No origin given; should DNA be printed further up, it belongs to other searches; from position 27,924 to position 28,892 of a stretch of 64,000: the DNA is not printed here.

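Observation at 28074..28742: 2H phosphoesterase (LigT/CPDase-like) gene embedded in a tightly coupled cobalamin operon that lacks CobC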

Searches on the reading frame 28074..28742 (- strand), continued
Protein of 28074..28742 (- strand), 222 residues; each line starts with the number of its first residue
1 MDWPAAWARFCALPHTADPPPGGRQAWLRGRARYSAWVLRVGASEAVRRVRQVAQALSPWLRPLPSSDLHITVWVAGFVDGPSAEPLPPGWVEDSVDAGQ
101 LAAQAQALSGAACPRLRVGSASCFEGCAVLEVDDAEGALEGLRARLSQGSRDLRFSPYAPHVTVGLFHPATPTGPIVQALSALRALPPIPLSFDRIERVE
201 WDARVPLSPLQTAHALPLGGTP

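Call 41: find_encoding_contigs(protein=P0004, flank=6000, max_places=2)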
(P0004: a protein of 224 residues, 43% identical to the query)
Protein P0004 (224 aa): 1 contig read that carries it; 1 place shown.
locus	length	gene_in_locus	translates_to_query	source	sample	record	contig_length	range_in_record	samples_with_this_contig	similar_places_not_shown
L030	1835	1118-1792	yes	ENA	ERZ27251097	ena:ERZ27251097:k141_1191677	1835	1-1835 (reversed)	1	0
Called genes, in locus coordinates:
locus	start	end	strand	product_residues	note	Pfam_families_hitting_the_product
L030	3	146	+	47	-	?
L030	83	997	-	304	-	-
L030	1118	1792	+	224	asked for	-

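Call 42: find_encoding_contigs(protein=P0006, flank=6000, max_places=2)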
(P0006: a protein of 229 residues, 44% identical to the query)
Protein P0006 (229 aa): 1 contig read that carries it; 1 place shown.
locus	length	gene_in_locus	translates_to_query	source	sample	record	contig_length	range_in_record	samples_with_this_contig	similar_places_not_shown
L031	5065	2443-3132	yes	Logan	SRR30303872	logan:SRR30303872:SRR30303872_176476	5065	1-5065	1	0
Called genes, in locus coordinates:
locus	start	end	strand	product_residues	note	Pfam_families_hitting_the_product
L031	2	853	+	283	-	?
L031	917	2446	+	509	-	PF00072:Response_reg, PF00990:GGDEF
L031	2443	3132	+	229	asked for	PF13563:2_5_RNA_ligase2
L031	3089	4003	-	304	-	PF00657:Lipase_GDSL, PF13472:Lipase_GDSL_2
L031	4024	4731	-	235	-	-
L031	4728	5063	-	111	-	?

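Call 46: predict_structure(alignment_id=A1)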
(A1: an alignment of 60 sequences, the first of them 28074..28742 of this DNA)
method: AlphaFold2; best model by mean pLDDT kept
length: 222 residues; sequences in the alignment: 60
mean_pLDDT: 95.1   pTM: 0.91
mean pLDDT of the five models: 95.1, 95.0, 94.9, 94.7, 94.1
residues with pLDDT >= 90: 193; 70-90: 27; 50-70: 2; < 50: 0
segments of 3 or more residues with pLDDT < 50: none
pLDDT, mean of each block of 10 residues (from residue 1): 95 95 91 97 98 98 98 96 82 92 96 98 98 97 94 90 98 98 97 98 96 96 58
secondary structure, 60 per line:
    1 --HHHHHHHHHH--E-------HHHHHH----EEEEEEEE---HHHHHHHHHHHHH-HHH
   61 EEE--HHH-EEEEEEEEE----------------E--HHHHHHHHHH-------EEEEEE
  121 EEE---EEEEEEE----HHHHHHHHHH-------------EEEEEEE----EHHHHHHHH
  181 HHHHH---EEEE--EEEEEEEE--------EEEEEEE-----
elements in order: H3-12 H23-28 E33-40 H44-56 E61-63 E70-78 H98-107 E115-123 E127-133 H138-147 E161-167 H173-185 E189-192 E195-202 E211-217

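Call 50: fold_search(model_id=the predicted structure, library=pdb)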
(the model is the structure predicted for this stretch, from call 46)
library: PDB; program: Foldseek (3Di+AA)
matches with E <= 10: 300; with E <= 0.001: 45
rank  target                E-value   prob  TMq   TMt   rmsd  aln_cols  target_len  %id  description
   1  1iuh                  8.5e-08  1.00  0.55  0.65   5.4       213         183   17  Crystal structure of TT0787 of thermus thermophilus HB8 (released 2003-06-17)
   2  6hiw_DQ               4.3e-07  1.00  0.55  0.49   6.5       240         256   16  Cryo-EM structure of the Trypanosoma brucei mitochondrial ribosome - This entry contains the complete small mitoribos (released 2018-09-26)
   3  5ldm_A                5.1e-07  1.00  0.56  0.69   4.5       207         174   12  Crystal structure of E.coli LigT complexed with 2'-AMP (released 2017-01-18)
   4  7aor_ar               5.8e-07  1.00  0.58  0.51   6.1       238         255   15  mt-SSU from Trypanosoma cruzi in complex with mt-IF-3. (released 2021-04-28)
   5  5ldi_D                6.1e-07  1.00  0.56  0.70   4.1       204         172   15  Crystal structure of E.coli LigT in apo form (released 2017-01-18)
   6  5ldi_A                7.8e-07  1.00  0.52  0.63   5.0       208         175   12  Crystal structure of E.coli LigT in apo form (released 2017-01-18)
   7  1jh6_A                1.3e-06  1.00  0.59  0.70   3.7       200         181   16  Semi-reduced Cyclic Nucleotide Phosphodiesterase from Arabidopsis thaliana (released 2002-02-06)
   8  5ldk_B                1.4e-06  1.00  0.53  0.66   4.7       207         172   14  Crystal structure of E.coli LigT complexed with ATP (released 2017-01-18)
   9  1jh7                  1.4e-06  1.00  0.55  0.63   4.2       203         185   16  Semi-reduced Inhibitor-bound Cyclic Nucleotide Phosphodiesterase from Arabidopsis thaliana (released 2002-02-06)
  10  1fsi_C                1.5e-06  1.00  0.54  0.66   4.3       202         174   17  CRYSTAL STRUCTURE OF CYCLIC NUCLEOTIDE PHOSPHODIESTERASE OF APPR>P FROM ARABIDOPSIS THALIANA (released 2000-11-22)
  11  1vdx                  1.7e-06  1.00  0.63  0.74   3.1       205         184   13  Crystal Structure of a Pyrococcus horikoshii protein with similarities to 2'5' RNA-ligase (released 2005-04-12)
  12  5ldp_B                1.8e-06  1.00  0.50  0.63   4.8       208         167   12  Crystal structure of E.coli LigT complexed with ATP (released 2017-01-18)
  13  5jj2                  2.3e-06  1.00  0.55  0.58   5.9       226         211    9  Crystal structure of the central domain of human AKAP18 gamma/delta in complex with malonate (released 2016-08-03)
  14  5ldk_A                2.4e-06  1.00  0.50  0.65   5.0       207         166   13  Crystal structure of E.coli LigT complexed with ATP (released 2017-01-18)
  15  4qak_A                2.7e-06  1.00  0.55  0.69   4.5       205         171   12  Crystal structure of phosphoesterase (released 2014-10-22)
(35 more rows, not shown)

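Call 52: find_related_loci(query=A4, collection=metagenome_contigs, flank=6000)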
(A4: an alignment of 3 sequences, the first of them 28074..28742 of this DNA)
Query A4 (222 aa) in metagenome_contigs; peptide patterns used: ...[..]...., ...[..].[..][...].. (x = any residue, [..] = any of these).
97 stretches matched a pattern; 1 encode a relative of the query (tblastn E <= 1e-3); 1 distinct loci.
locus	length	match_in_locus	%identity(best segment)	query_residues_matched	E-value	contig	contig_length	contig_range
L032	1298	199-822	44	6-218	4e-50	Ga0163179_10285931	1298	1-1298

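Call 59: find_encoding_contigs(protein=P0015, flank=6000, max_places=2)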
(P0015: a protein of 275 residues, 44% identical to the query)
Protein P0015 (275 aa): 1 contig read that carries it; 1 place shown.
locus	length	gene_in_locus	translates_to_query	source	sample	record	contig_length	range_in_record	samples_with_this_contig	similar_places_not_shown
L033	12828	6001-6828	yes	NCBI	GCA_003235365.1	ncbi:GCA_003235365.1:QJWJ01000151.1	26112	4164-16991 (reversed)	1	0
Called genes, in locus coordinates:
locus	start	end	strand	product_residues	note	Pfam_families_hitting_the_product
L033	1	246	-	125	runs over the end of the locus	-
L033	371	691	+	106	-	-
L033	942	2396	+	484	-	PF11617:Cu-binding_MopE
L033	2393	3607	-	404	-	PF07884:VKOR, PF01323:DSBA (weak), PF13462:Thioredoxin_4 (weak)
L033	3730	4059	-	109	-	-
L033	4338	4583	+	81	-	PF20068:Amphi-Trp (weak)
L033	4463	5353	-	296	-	-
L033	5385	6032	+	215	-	-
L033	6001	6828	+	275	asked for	PF13563:2_5_RNA_ligase2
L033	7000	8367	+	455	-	PF06965:Na_H_antiport_1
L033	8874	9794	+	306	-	PF03372:Exo_endo_phos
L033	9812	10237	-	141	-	-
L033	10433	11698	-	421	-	PF00070:Pyr_redox (faint), PF01266:DAO (faint), PF01494:FAD_binding_3, PF03486:HI0933_like (faint), PF07992:Pyr_redox_2, PF13450:NAD_binding_8 (faint), PF13738:Pyr_redox_3, PF13434:Lys_Orn_oxgnase, +1 more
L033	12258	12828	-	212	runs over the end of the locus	PF06042:NTP_transf_6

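Call 60: find_encoding_contigs(protein=P0020, flank=6000, max_places=2)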
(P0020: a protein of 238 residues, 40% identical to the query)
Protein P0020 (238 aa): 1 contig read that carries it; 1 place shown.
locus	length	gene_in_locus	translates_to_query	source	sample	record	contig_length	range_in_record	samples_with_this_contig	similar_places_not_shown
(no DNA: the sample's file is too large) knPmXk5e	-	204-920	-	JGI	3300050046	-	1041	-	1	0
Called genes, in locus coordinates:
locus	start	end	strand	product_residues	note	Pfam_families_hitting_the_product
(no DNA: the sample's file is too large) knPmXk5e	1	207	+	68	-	?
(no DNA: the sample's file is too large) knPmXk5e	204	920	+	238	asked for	PF13563:2_5_RNA_ligase2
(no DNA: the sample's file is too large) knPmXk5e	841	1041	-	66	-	?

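Call 61: find_encoding_contigs(protein=P0005, flank=6000, max_places=2)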
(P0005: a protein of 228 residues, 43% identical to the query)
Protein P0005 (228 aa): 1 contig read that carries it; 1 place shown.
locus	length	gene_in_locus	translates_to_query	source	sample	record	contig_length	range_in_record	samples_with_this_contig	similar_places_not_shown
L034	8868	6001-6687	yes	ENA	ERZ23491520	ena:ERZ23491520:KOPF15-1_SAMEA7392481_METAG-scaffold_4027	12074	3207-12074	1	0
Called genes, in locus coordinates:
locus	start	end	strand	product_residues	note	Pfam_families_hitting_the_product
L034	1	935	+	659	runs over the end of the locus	-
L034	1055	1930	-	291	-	-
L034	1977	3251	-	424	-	-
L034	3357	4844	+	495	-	-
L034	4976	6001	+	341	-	PF02277:DBI_PRT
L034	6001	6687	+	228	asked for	PF13563:2_5_RNA_ligase2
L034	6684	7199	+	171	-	PF02283:CobU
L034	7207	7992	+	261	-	PF02654:CobS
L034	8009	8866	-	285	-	?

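Call 62: search_protein_families(library=pfam, proteins=[P0150, P0093, P0110, P0062, P0125, P0145, P0081, P0066, P0036, P0090], max_evalue=0.01)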
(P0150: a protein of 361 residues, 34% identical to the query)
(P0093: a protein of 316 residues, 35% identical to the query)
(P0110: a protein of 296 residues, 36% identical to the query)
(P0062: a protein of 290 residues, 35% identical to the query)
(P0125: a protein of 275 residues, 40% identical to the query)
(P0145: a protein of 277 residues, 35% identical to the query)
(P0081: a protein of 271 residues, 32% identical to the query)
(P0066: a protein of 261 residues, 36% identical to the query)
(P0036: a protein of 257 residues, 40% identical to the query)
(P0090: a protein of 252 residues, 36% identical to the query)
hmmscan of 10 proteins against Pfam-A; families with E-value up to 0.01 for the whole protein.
P0150 (361 aa): 2 families
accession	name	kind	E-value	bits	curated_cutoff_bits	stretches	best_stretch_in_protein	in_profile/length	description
PF13563.12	2_5_RNA_ligase2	-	2.2e-18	67.2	27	1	65-196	21-148/152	2'-5' RNA ligase superfamily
PF02834.22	LigT_PEase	-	0.0012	19.4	23.3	0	53-122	19-79/87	LigT like Phosphoesterase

P0093 (316 aa): 1 family
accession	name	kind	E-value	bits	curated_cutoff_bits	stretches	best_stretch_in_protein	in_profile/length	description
PF13563.12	2_5_RNA_ligase2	-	4.1e-17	63.1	27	1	97-248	4-150/152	2'-5' RNA ligase superfamily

P0110 (296 aa): 3 families
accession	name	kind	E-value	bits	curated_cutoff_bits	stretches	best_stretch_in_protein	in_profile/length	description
PF13563.12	2_5_RNA_ligase2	-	1.4e-17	64.6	27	1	39-193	3-151/152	2'-5' RNA ligase superfamily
PF00999.27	Na_H_Exchanger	-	4e-07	29.7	26.2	1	201-286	41-130/375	Sodium/hydrogen exchanger, transmembrane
PF02834.22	LigT_PEase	-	0.00042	20.9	23.3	0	40-115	6-79/87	LigT like Phosphoesterase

P0062 (290 aa): 2 families
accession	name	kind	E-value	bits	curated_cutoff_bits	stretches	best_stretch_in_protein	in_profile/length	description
PF13563.12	2_5_RNA_ligase2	-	5.1e-10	40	27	1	142-274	23-150/152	2'-5' RNA ligase superfamily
PF02834.22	LigT_PEase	-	5.6e-06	26.9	23.3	0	123-195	5-77/87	LigT like Phosphoesterase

P0125 (275 aa): 2 families
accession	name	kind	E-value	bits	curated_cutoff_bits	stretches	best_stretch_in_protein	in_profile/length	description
PF13563.12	2_5_RNA_ligase2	-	6.8e-17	62.4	27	1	90-255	3-149/152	2'-5' RNA ligase superfamily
PF02834.22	LigT_PEase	-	0.00028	21.4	23.3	0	185-249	9-74/87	LigT like Phosphoesterase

P0145 (277 aa): 2 families
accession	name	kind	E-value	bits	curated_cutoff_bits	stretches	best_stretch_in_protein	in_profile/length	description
PF13563.12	2_5_RNA_ligase2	-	1.5e-08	35.3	27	1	149-233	51-140/152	2'-5' RNA ligase superfamily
PF02834.22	LigT_PEase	-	0.0023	18.5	23.3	0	78-112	10-45/87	LigT like Phosphoesterase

P0081 (271 aa): 1 family
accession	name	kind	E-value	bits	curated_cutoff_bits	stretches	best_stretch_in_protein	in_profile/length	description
PF13563.12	2_5_RNA_ligase2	-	1.8e-18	67.5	27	1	102-253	4-149/152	2'-5' RNA ligase superfamily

P0066 (261 aa): 2 families
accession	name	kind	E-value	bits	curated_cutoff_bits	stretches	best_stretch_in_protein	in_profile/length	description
PF13563.12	2_5_RNA_ligase2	-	1.5e-16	61.2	27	1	90-216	24-146/152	2'-5' RNA ligase superfamily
PF02834.22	LigT_PEase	-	2.5e-07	31.2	23.3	1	155-215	10-76/87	LigT like Phosphoesterase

P0036 (257 aa): 1 family
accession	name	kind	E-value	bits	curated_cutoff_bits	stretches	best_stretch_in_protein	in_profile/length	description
PF13563.12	2_5_RNA_ligase2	-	2.4e-09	37.8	27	1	50-238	5-146/152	2'-5' RNA ligase superfamily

P0090 (252 aa): 2 families
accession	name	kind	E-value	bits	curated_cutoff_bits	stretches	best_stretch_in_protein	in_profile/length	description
PF13563.12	2_5_RNA_ligase2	-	2.2e-17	63.9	27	1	58-234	7-151/152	2'-5' RNA ligase superfamily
PF02834.22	LigT_PEase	-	4.3e-05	24.1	23.3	0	164-227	6-75/87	LigT like Phosphoesterase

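Call 76: find_encoding_contigs(protein=P0024, flank=6000, max_places=2)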
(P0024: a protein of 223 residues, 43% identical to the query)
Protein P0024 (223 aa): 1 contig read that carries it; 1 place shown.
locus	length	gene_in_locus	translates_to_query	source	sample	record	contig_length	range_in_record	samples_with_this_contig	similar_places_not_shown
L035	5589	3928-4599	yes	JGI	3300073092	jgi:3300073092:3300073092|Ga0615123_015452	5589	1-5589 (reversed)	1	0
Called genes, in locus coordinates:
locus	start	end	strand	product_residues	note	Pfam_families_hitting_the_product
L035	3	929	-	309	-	?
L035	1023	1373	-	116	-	-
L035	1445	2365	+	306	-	PF00753:Lactamase_B, PF12706:Lactamase_B_2 (weak)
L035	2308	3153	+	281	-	PF14863:Alkyl_sulf_dimr, PF14864:Alkyl_sulf_C (weak)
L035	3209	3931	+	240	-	PF02654:CobS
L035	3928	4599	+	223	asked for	PF13563:2_5_RNA_ligase2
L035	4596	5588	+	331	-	?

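Call 77: find_encoding_contigs(protein=P0040, flank=6000, max_places=2)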
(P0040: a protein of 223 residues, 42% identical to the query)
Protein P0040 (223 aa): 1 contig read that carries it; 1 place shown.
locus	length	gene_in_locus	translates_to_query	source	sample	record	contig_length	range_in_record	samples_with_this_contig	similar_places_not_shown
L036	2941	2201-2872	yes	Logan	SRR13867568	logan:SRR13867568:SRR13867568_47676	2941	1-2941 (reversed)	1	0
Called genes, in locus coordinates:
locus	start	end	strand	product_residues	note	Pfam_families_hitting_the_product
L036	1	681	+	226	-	?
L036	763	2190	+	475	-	PF00072:Response_reg (faint), PF00990:GGDEF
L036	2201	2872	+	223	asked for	PF13563:2_5_RNA_ligase2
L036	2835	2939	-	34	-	?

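Call 83: search_protein_families(library=pfam, proteins=[L001:17909-19063:+, L001:19063-19407:+, L001:5264-5812:+, L001:5813-6394:+, L034:3357-4844:+, L029:2-457:+, L003:8911-9831:-, L035:2308-3153:+], max_evalue=0.01)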
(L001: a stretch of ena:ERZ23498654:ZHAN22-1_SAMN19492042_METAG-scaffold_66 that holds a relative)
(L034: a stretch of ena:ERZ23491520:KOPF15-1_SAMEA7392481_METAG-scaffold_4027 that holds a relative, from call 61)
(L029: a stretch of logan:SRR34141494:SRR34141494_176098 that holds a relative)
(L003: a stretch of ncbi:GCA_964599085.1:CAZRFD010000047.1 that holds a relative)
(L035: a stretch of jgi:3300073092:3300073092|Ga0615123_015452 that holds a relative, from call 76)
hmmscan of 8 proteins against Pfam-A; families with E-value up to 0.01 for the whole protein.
L001:17909-19063:+ (384 aa): 0 families

L001:19063-19407:+ (114 aa): 0 families

L001:5264-5812:+ (182 aa): 0 families

L001:5813-6394:+ (193 aa): 0 families

L034:3357-4844:+ (495 aa): 0 families

L029:2-457:+ (151 aa): 2 families
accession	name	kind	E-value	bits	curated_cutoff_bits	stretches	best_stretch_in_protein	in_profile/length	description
PF10458.14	Val_tRNA-synt_C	-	9.6e-21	74.3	25.9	1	84-149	1-66/66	Valyl tRNA synthetase tRNA binding arm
PF16326.10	ABC_tran_CTD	-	0.0001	22.9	32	1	88-140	9-59/69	ABC transporter C-terminal domain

L003:8911-9831:- (306 aa): 2 families
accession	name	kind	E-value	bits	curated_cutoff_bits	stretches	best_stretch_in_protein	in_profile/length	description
PF00034.26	Cytochrom_C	-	7.3e-15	56.5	21.3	2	209-299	4-89/90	Cytochrome c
PF13442.11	Cytochrome_CBB3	-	6.2e-10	39.7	27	2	59-150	2-65/68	Cytochrome C oxidase, cbb3-type, subunit III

L035:2308-3153:+ (281 aa): 2 families
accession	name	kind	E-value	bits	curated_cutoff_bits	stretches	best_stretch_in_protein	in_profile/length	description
PF14863.12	Alkyl_sulf_dimr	-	5e-21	76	26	1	17-147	4-137/139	Alkyl sulfatase dimerisation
PF14864.11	Alkyl_sulf_C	-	9.1e-06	26.4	27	1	163-263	8-107/125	Alkyl sulfatase C-terminal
